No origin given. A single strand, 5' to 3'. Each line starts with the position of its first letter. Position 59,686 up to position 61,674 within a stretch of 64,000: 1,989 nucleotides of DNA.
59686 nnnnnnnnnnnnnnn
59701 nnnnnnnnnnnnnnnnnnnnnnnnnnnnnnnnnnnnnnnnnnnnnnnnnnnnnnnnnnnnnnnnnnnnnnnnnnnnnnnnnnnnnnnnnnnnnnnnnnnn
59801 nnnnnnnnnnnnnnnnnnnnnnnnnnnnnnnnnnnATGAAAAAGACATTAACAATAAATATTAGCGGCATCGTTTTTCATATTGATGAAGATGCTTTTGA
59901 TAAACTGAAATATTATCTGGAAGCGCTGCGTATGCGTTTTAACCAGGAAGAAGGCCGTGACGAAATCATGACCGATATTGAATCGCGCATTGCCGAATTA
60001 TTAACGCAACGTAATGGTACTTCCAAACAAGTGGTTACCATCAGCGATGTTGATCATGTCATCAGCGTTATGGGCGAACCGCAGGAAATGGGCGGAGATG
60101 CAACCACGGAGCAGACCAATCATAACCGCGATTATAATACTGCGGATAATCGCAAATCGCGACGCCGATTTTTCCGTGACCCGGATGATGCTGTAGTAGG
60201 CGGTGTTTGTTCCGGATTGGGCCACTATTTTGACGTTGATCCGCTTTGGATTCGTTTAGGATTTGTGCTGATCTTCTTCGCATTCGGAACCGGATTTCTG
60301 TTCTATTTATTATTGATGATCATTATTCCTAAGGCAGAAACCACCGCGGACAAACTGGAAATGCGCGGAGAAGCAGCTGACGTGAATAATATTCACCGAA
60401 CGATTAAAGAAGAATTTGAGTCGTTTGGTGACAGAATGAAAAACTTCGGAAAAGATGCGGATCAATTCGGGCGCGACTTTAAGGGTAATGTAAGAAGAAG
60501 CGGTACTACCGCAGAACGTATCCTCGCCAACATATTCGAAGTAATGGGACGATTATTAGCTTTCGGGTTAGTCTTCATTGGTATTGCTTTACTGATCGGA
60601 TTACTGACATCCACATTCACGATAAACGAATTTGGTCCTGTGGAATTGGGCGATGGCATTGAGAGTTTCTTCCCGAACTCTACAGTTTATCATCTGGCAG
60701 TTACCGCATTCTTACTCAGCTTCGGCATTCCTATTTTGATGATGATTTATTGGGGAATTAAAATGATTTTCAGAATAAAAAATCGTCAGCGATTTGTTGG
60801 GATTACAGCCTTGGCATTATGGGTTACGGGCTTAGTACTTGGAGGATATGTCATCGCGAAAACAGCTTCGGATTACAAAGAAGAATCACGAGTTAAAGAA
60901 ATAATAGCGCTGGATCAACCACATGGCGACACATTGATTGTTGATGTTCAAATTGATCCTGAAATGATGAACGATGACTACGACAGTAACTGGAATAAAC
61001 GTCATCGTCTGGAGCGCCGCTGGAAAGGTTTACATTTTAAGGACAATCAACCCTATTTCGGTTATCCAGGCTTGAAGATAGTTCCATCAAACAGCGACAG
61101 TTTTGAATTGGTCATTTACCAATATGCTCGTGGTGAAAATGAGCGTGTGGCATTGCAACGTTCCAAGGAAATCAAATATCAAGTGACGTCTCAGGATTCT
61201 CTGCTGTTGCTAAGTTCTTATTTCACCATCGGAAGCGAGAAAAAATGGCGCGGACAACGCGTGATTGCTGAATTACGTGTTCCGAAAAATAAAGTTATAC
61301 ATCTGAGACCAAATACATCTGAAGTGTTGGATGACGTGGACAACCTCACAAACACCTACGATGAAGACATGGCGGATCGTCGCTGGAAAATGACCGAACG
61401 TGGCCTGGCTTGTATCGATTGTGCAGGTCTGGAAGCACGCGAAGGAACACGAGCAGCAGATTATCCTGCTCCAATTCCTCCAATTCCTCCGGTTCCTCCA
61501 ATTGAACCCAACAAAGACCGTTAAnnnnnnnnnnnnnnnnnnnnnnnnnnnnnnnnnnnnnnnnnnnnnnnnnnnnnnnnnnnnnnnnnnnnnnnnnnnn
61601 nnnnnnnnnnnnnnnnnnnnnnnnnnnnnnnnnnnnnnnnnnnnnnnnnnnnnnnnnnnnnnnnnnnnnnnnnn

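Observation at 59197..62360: Three copies of an ECF-sigma-type promoter module, each followed by terminator-like hairpins (candidate sigma-dependent sRNAs or leaders)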

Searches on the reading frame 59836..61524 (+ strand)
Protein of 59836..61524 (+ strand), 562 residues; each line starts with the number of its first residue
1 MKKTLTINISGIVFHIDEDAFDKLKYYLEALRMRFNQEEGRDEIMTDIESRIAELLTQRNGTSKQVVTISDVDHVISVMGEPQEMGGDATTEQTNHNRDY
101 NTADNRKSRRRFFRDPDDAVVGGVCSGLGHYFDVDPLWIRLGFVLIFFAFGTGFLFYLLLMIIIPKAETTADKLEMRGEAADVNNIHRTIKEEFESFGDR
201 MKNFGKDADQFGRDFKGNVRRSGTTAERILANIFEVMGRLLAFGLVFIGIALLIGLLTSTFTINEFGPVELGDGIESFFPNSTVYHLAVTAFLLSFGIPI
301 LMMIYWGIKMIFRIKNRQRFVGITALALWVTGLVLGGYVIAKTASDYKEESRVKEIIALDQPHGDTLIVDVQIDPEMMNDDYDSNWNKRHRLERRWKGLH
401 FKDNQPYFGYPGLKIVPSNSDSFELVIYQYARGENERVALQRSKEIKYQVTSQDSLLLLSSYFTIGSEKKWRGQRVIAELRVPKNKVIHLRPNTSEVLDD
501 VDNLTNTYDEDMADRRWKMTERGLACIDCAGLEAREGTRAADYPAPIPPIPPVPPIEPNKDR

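Call 13: search_protein_families(library=pfam, proteins=[window:59836-61524:+], max_evalue=0.01)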
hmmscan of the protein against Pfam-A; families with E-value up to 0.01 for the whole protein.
window:59836-61524:+ (562 aa): 4 families
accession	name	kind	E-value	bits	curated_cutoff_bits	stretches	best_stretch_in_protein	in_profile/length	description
PF22744.3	Toast-rack_PspC-Cterm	-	2.7e-29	102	27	1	413-530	17-134/136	ToastRack found in some PspC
PF22571.1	LiaI-LiaF-TM_PspC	-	7.6e-25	87.8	27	1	210-347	3-142/142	PspC transmembrane region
PF04024.17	PspC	-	2.3e-22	79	25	1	110-167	1-58/58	PspC domain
PF22564.2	HAAS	-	0.00062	20.5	27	1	27-84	2-51/55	HAAS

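Call 15: find_related_loci(query=window:59836-61524:+, collection=genome_contigs, flank=6000)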
Query window:59836-61524:+ (562 aa) in genome_contigs; peptide patterns used: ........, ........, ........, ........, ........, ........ (x = any residue, [..] = any of these).
28 stretches matched a pattern; 1 encode a relative of the query (tblastn E <= 1e-3); 1 distinct loci.
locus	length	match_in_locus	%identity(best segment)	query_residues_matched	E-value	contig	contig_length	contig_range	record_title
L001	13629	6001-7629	95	1-543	0e+0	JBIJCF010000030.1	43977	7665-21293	MAG: Bacteroidia bacterium isolate ME2006-08-18D11_3300042945_group2_bin212 Rohwer_bin431_scaffold_426_c1, whole genome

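Call 28: find_homologous_proteins(query=window:59836-61524:+, max_evalue=1e-20)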
Query window:59836-61524:+ (562 aa): 2182 proteins with E <= 1e-20 among 8000 candidates; the best 120 are listed.
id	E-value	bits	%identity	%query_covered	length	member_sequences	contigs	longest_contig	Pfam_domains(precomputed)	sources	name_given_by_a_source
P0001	0.0e+0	1291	100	100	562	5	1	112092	PF04024.18,PF22744.3,PF22571.2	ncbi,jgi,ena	-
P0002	1.4e-191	656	54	97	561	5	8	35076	PF04024.18,PF22744.3,PF22571.2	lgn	-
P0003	2.6e-190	652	53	96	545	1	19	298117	PF04024.18,PF22744.3,PF22571.2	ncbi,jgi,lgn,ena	jgi:phage shock protein PspC (stress-responsive transcriptional regulator)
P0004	1.7e-189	649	53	96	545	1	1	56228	PF04024.18,PF22744.3,PF22571.2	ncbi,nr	ncbi:MAG: PspC domain-containing protein [Bacteroidetes bacterium]|nr:PspC domain-containing protein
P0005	3.9e-188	645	53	95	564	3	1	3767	PF04024.18,PF22744.3,PF22571.2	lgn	-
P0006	2.2e-187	642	52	98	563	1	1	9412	PF04024.18,PF22744.3,PF22571.2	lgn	-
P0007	4.1e-185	635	52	97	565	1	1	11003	PF04024.18,PF22744.3,PF22571.2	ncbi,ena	-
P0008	2.0e-184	633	51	99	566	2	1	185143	PF04024.18,PF22564.3,PF22744.3,PF22571.2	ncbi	-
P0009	3.5e-184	632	52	96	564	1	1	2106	PF04024.18,PF22564.3,PF22744.3,PF22571.2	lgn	-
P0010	4.9e-183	628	54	95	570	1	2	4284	PF04024.18,PF22744.3,PF22571.2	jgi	jgi:phage shock protein PspC (stress-responsive transcriptional regulator)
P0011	4.4e-182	625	51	95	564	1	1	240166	PF04024.18,PF22744.3,PF22571.2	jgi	jgi:phage shock protein PspC (stress-responsive transcriptional regulator)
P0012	1.6e-180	620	51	96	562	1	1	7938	PF04024.18,PF22564.3,PF22744.3,PF22571.2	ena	-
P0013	2.1e-180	619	51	97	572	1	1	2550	PF04024.18,PF22744.3,PF22571.2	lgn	-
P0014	7.8e-180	617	51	98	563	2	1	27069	PF04024.18,PF22744.3,PF22571.2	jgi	jgi:phage shock protein PspC (stress-responsive transcriptional regulator)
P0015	1.1e-179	617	50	98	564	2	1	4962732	PF04024.18,PF22744.3,PF22571.2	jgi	jgi:phage shock protein PspC (stress-responsive transcriptional regulator)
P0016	4.0e-178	612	51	95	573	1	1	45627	PF04024.18,PF22564.3,PF22744.3,PF22571.2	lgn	-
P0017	4.1e-178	612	51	99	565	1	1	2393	PF04024.18,PF22564.3,PF22744.3,PF22571.2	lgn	-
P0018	1.9e-177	610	51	95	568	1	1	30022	PF04024.18,PF22744.3,PF22571.2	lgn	-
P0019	2.4e-176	606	50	98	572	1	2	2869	PF04024.18,PF22744.3,PF22571.2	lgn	-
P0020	9.1e-176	604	49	98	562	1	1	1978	PF04024.18,PF22744.3,PF22571.2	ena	-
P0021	3.4e-175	602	50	95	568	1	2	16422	PF04024.18,PF22744.3,PF22571.2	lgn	-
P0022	1.7e-174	600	51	96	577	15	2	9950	PF04024.18,PF22564.3,PF22744.3,PF22571.2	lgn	-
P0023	3.2e-174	599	50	95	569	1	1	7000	PF04024.18,PF22744.3,PF22571.2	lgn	-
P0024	4.5e-174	598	49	95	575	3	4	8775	PF04024.18,PF22744.3,PF22571.2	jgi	jgi:phage shock protein PspC (stress-responsive transcriptional regulator)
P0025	2.0e-173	596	49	95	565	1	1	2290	PF04024.18,PF22744.3,PF22571.2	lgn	-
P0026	6.5e-173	595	49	95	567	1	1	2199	PF04024.18,PF22564.3,PF22744.3,PF22571.2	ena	-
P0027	1.2e-172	594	51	95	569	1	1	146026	PF04024.18,PF22744.3,PF22571.2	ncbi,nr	ncbi:MAG: PspC domain-containing protein [Bacteroidetes bacterium]|nr:PspC domain-containing protein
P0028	1.4e-172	593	49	95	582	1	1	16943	PF04024.18,PF22564.3,PF22744.3,PF22571.2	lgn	-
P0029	3.4e-172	592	49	99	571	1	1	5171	PF04024.18,PF22564.3,PF22744.3,PF22571.2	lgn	-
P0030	1.6e-171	590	49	97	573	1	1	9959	PF04024.18,PF22744.3,PF22571.2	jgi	jgi:phage shock protein PspC (stress-responsive transcriptional regulator)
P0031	3.1e-171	589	50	95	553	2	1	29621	PF04024.18,PF22564.3,PF22744.3,PF22571.2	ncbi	ncbi:PspC domain-containing protein [soil metagenome]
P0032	1.2e-170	587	48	95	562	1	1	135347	PF04024.18,PF22744.3,PF22571.2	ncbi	-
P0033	2.4e-170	586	50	95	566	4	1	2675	PF04024.18,PF22564.3,PF22744.3,PF22571.2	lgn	-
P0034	2.5e-169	583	48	96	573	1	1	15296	PF04024.18,PF22744.3,PF22571.2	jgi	jgi:phage shock protein PspC (stress-responsive transcriptional regulator)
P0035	7.0e-169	581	48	95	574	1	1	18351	PF04024.18,PF22564.3,PF22744.3,PF22571.2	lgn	-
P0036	8.1e-169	581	48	97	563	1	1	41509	PF04024.18,PF22744.3,PF22571.2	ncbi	-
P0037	2.1e-168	580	49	98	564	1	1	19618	PF04024.18,PF22744.3,PF22571.2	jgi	jgi:phage shock protein PspC (stress-responsive transcriptional regulator)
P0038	4.2e-167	575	48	95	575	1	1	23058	PF04024.18,PF22744.3,PF22571.2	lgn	-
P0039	5.2e-167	575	48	96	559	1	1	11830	PF04024.18,PF22744.3,PF22571.2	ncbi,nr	ncbi:MAG: PspC domain-containing protein [Bacteroidota bacterium]|nr:PspC domain-containing protein 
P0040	7.3e-167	575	49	95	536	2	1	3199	PF04024.18,PF22744.3,PF22571.2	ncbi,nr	ncbi:MAG TPA: PspC domain-containing protein, partial [Bacteroidia bacterium]|nr:PspC domain-contain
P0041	2.1e-166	573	49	95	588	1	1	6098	PF04024.18,PF22744.3,PF22571.2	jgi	jgi:phage shock protein PspC (stress-responsive transcriptional regulator)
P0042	1.6e-165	570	46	98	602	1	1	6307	PF04024.18,PF22744.3,PF22571.2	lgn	-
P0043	1.6e-164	567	47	95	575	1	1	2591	PF04024.18,PF22744.3,PF22571.2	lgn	-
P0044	2.2e-164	566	47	96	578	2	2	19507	PF04024.18,PF22744.3,PF22571.2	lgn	-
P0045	8.1e-164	565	47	96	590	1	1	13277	PF04024.18,PF22744.3,PF22571.2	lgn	-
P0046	8.4e-164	564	47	98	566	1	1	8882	PF04024.18,PF22744.3,PF22571.2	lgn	-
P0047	1.9e-163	563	47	95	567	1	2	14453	PF04024.18,PF22744.3,PF22571.2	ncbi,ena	-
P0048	3.4e-163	562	46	100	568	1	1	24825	PF04024.18,PF22744.3,PF22571.2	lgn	-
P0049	1.4e-160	554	47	97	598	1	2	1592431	PF04024.18,PF22744.3,PF22571.2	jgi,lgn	jgi:phage shock protein PspC (stress-responsive transcriptional regulator)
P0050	9.4e-159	548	47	95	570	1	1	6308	PF04024.18,PF22744.3,PF22571.2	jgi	jgi:phage shock protein PspC (stress-responsive transcriptional regulator)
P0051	1.9e-158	547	46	98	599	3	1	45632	PF04024.18,PF22744.3,PF22571.2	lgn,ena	-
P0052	2.4e-158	546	47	95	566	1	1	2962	PF04024.18,PF22564.3,PF22744.3,PF22571.2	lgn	-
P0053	2.5e-157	543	47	95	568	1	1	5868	PF04024.18,PF22744.3,PF22571.2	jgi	jgi:phage shock protein PspC (stress-responsive transcriptional regulator)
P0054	3.8e-157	543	46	95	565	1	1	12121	PF04024.18,PF22744.3,PF22571.2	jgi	jgi:phage shock protein PspC (stress-responsive transcriptional regulator)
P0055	1.3e-156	541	47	95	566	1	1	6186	PF04024.18,PF22564.3,PF22744.3,PF22571.2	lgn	-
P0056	3.1e-156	539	46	96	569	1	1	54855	PF04024.18,PF22744.3,PF22571.2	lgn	-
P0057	5.4e-156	539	46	95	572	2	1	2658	PF13273.13,PF04024.18,PF22564.3,PF22744.3,PF22571.2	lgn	-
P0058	6.6e-156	538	46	95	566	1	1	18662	PF04024.18,PF22744.3,PF22571.2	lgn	-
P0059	7.2e-156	538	45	96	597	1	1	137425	PF04024.18,PF22744.3,PF22571.2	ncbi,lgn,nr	ncbi:MAG: PspC domain-containing protein [Bacteroidetes bacterium]|nr:PspC domain-containing protein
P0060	7.7e-156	538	46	95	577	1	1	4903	PF04024.18,PF22744.3,PF22571.2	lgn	-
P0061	1.0e-155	538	46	95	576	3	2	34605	PF04024.18,PF22564.3,PF22744.3,PF22571.2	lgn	-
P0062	5.4e-155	535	46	100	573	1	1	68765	PF04024.18,PF22744.3,PF22571.2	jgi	jgi:phage shock protein PspC (stress-responsive transcriptional regulator)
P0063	1.6e-154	534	45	96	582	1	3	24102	PF04024.18,PF22744.3,PF22571.2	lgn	-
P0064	5.3e-153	529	45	95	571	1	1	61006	PF04024.18,PF22564.3,PF22744.3,PF22571.2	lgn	-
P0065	6.0e-153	529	45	95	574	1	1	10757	PF04024.18,PF22564.3,PF22744.3,PF22571.2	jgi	jgi:phage shock protein PspC (stress-responsive transcriptional regulator)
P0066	1.4e-151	524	46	97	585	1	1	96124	PF04024.18,PF22744.3,PF22571.2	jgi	jgi:phage shock protein PspC (stress-responsive transcriptional regulator)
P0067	1.8e-151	524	46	97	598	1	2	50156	PF04024.18,PF22744.3,PF22571.2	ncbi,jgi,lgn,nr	ncbi:MAG: PspC domain-containing protein [Bacteroidia bacterium]|jgi:phage shock protein PspC (stres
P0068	2.2e-149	517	46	100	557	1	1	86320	PF04024.18,PF22744.3,PF22571.2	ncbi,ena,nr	ncbi:MAG: putative stress-responsive transcriptional regulator [Bacteroidetes bacterium]|nr:MAG: put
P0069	2.7e-148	513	43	100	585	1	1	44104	PF04024.18,PF22744.3,PF22571.2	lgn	-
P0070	2.8e-147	510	45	97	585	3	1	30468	PF04024.18,PF22744.3,PF22571.2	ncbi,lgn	ncbi:MAG: PspC domain-containing protein [Bacteroidota bacterium]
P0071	9.5e-147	508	44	99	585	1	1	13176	PF04024.18,PF22744.3,PF22571.2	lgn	-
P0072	5.7e-143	496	42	99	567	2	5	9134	PF04024.18,PF22744.3,PF22571.2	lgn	-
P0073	3.2e-142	493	45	95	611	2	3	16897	PF04024.18,PF22744.3,PF22571.2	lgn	-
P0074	1.5e-141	491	55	71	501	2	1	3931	PF04024.18,PF22564.3,PF22571.2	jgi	-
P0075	2.7e-140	487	45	95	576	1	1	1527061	PF04024.18,PF22744.3,PF22571.2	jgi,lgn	jgi:phage shock protein PspC (stress-responsive transcriptional regulator)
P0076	2.1e-138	481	42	96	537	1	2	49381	PF04024.18,PF22744.3,PF22571.2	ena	-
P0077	2.9e-138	480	44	95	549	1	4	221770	PF04024.18,PF22744.3,PF22571.2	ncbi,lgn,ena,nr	ncbi:MAG: hypothetical protein A3F72_09890 [Bacteroidetes bacterium RIFCSPLOWO2_12_FULL_35_15]|nr:MA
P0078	3.9e-137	476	44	95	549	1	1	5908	PF04024.18,PF22744.3,PF22571.2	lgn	-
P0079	5.6e-137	476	43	94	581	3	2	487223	PF04024.18,PF22744.3,PF22571.2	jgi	jgi:phage shock protein PspC (stress-responsive transcriptional regulator)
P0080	9.0e-137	475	41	95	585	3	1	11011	PF04024.18,PF22744.3,PF22571.2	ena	-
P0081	1.6e-136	474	42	95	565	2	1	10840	PF04024.18,PF22744.3,PF22571.2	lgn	-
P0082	6.1e-136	473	42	96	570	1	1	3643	PF04024.18,PF22744.3,PF22571.2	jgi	jgi:phage shock protein PspC (stress-responsive transcriptional regulator)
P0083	6.6e-136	472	43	95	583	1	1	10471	PF04024.18,PF22744.3,PF22571.2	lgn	-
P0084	9.0e-136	472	43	95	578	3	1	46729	PF04024.18,PF22744.3,PF22571.2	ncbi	-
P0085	1.1e-135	472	41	96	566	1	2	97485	PF04024.18,PF22744.3,PF22571.2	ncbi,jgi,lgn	jgi:phage shock protein PspC (stress-responsive transcriptional regulator)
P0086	1.3e-134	468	42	100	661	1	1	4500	PF14771.12,PF04024.18,PF22744.3,PF22571.2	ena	-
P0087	1.8e-134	468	42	94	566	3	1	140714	PF04024.18,PF22744.3,PF22571.2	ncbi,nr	ncbi:MAG: hypothetical protein JWO44_832 [Bacteroidetes bacterium]|nr:hypothetical protein [Bacteroi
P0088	2.0e-133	464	41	94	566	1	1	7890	PF04024.18,PF22744.3,PF22571.2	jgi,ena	-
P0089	2.7e-133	464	40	95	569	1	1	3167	PF04024.18,PF22744.3,PF22571.2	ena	-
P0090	3.8e-133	463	42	95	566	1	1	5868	PF04024.18,PF22744.3,PF22571.2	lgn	-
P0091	1.2e-132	462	42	95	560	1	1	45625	PF04024.18,PF22744.3,PF22571.2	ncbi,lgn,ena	-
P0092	2.5e-132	461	41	95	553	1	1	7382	PF04024.18,PF22564.3,PF22744.3,PF22571.2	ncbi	ncbi:MAG: PspC domain-containing protein [Bacteroidota bacterium]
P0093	5.1e-132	460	41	96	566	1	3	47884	PF04024.18,PF22744.3,PF22571.2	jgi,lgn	-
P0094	5.6e-132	459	43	95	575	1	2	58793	PF04024.18,PF22744.3,PF22571.2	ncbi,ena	-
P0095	6.3e-132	459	39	95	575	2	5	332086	PF04024.18,PF22744.3,PF22571.2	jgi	jgi:phage shock protein PspC (stress-responsive transcriptional regulator)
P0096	2.2e-131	457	43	95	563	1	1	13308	PF04024.18,PF22564.3,PF22744.3,PF22571.2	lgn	-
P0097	5.9e-131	456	42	98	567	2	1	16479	PF04024.18,PF22744.3,PF22571.2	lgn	-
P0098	6.1e-130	453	42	98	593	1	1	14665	PF04024.18,PF22744.3,PF22571.2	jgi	jgi:phage shock protein PspC (stress-responsive transcriptional regulator)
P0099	1.6e-129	451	41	96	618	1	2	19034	PF04024.18,PF22744.3,PF22571.2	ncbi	-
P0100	1.7e-129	451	41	95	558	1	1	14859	PF04024.18,PF22744.3,PF22571.2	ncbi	-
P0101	4.2e-129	450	43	95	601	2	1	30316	PF04024.18,PF22744.3,PF22571.2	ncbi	-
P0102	4.7e-129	450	41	94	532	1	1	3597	PF04024.18,PF22744.3,PF22571.2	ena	-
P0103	6.5e-129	449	41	99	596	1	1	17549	PF04024.18,PF22744.3,PF22571.2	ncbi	ncbi:MAG: PspC domain-containing protein [Bacteroidia bacterium]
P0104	8.1e-129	449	40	95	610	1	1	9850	PF04024.18,PF22744.3,PF22571.2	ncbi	-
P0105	2.1e-128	448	42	95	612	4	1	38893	PF04024.18,PF22744.3,PF22571.2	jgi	-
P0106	4.8e-127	443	42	95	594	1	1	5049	PF04024.18,PF22744.3,PF22571.2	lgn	-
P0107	7.8e-127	442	41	95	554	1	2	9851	PF04024.18,PF22744.3,PF22571.2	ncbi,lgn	-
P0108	1.1e-126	442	40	99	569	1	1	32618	PF04024.18,PF22744.3,PF22571.2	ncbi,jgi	-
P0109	3.0e-126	441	40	95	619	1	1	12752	PF04024.18,PF22744.3,PF22571.2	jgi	jgi:phage shock protein PspC (stress-responsive transcriptional regulator)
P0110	3.2e-126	440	43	95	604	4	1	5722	PF04024.18,PF22744.3,PF22571.2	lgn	-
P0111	3.4e-126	440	40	95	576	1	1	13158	PF04024.18,PF22744.3,PF22571.2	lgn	-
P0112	4.4e-126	440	40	95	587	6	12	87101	PF04024.18,PF22744.3,PF22571.2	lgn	-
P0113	1.6e-125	438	40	99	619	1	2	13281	PF04024.18,PF22744.3,PF22571.2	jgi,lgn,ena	-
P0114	2.1e-125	438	40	100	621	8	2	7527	PF04024.18,PF22744.3,PF22571.2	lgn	-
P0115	2.1e-125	438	40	95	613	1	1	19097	PF04024.18,PF22744.3,PF22571.2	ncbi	-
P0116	2.1e-125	438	40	95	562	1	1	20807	PF04024.18,PF22744.3,PF22571.2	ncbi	ncbi:MAG: PspC domain-containing protein [Bacteroidia bacterium]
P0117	2.4e-125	438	39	95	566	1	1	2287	PF04024.18,PF22744.3,PF22571.2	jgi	jgi:phage shock protein PspC (stress-responsive transcriptional regulator)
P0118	2.5e-125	437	41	95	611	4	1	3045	PF04024.18,PF22744.3,PF22571.2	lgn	-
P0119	2.9e-125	437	39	96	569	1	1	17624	PF04024.18,PF22744.3,PF22571.2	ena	-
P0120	3.3e-125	437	40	95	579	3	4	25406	PF20990.3,PF04024.18,PF22744.3,PF22571.2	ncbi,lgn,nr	ncbi:MAG: PspC domain-containing protein [Bacteroidia bacterium]|nr:PspC domain-containing protein [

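Call 29: find_encoding_contigs(protein=P0001, flank=10000, max_places=6)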
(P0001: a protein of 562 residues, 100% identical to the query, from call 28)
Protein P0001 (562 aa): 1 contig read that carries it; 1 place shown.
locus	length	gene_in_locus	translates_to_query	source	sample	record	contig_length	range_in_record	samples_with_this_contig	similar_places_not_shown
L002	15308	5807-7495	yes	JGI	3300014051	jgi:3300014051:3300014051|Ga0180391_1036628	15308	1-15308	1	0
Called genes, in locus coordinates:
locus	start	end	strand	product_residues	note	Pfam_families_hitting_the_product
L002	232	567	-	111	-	-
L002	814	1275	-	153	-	-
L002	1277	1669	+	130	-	PF13585:CHU_C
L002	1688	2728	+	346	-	PF11751:PorP_SprF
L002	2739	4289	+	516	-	PF07676:PD40, PF00691:OmpA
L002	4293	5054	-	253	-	PF03741:TerC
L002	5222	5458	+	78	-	-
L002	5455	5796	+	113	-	PF03551:PadR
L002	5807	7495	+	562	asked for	PF04024:PspC, PF22571:LiaI-LiaF-TM_PspC, PF22744:Toast-rack_PspC-Cterm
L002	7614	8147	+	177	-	PF06172:Cupin_5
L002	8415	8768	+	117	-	-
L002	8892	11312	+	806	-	PF00676:E1_dh, PF02779:Transket_pyr, PF02780:Transketolase_C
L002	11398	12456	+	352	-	PF16967:TcfC (weak), PF18962:Por_Secre_tail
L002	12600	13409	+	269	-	PF20741:GKRP-like_C (faint), PF13580:SIS_2 (weak), PF22198:GKRP_SIS_2 (weak), PF22645:GKRP_SIS_N, PF01380:SIS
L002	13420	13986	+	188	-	-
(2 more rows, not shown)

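Call 30: find_encoding_contigs(protein=P0003, flank=6000, max_places=6)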
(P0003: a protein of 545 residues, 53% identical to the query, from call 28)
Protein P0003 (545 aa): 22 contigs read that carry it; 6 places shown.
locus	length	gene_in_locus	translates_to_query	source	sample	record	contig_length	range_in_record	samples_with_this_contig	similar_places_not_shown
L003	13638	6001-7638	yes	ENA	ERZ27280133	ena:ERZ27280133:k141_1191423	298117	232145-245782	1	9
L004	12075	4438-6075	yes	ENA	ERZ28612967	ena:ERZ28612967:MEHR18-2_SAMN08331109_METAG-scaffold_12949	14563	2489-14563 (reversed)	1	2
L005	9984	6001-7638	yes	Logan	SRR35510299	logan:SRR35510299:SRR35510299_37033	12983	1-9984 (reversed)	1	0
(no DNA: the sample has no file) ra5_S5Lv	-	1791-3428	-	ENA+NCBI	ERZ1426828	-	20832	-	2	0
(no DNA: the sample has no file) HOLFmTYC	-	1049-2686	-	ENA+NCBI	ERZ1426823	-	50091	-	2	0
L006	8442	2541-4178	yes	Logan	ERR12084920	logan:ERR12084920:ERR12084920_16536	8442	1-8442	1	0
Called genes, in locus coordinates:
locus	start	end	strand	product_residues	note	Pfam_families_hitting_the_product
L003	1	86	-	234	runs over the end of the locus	-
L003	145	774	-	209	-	-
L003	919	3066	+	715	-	PF00082:Peptidase_S8, PF18962:Por_Secre_tail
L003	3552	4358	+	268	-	PF01040:UbiA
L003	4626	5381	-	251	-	PF03741:TerC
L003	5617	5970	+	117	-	PF03551:PadR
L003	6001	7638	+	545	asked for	PF04024:PspC, PF22571:LiaI-LiaF-TM_PspC, PF22744:Toast-rack_PspC-Cterm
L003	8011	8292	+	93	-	PF00076:RRM_1, PF13893:RRM_5 (weak)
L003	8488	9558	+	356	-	PF00487:FA_desaturase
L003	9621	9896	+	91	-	-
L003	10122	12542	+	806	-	PF00676:E1_dh, PF02779:Transket_pyr, PF02780:Transketolase_C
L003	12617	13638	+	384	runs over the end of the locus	PF18962:Por_Secre_tail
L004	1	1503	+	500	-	?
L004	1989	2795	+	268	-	PF01040:UbiA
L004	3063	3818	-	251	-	PF03741:TerC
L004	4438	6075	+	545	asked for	PF04024:PspC, PF22571:LiaI-LiaF-TM_PspC, PF22744:Toast-rack_PspC-Cterm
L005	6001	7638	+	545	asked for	PF04024:PspC, PF22571:LiaI-LiaF-TM_PspC, PF22744:Toast-rack_PspC-Cterm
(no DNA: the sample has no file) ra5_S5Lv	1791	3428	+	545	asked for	PF04024:PspC, PF22571:LiaI-LiaF-TM_PspC, PF22744:Toast-rack_PspC-Cterm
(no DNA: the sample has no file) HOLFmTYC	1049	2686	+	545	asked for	PF04024:PspC, PF22571:LiaI-LiaF-TM_PspC, PF22744:Toast-rack_PspC-Cterm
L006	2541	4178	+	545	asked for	PF04024:PspC, PF22571:LiaI-LiaF-TM_PspC, PF22744:Toast-rack_PspC-Cterm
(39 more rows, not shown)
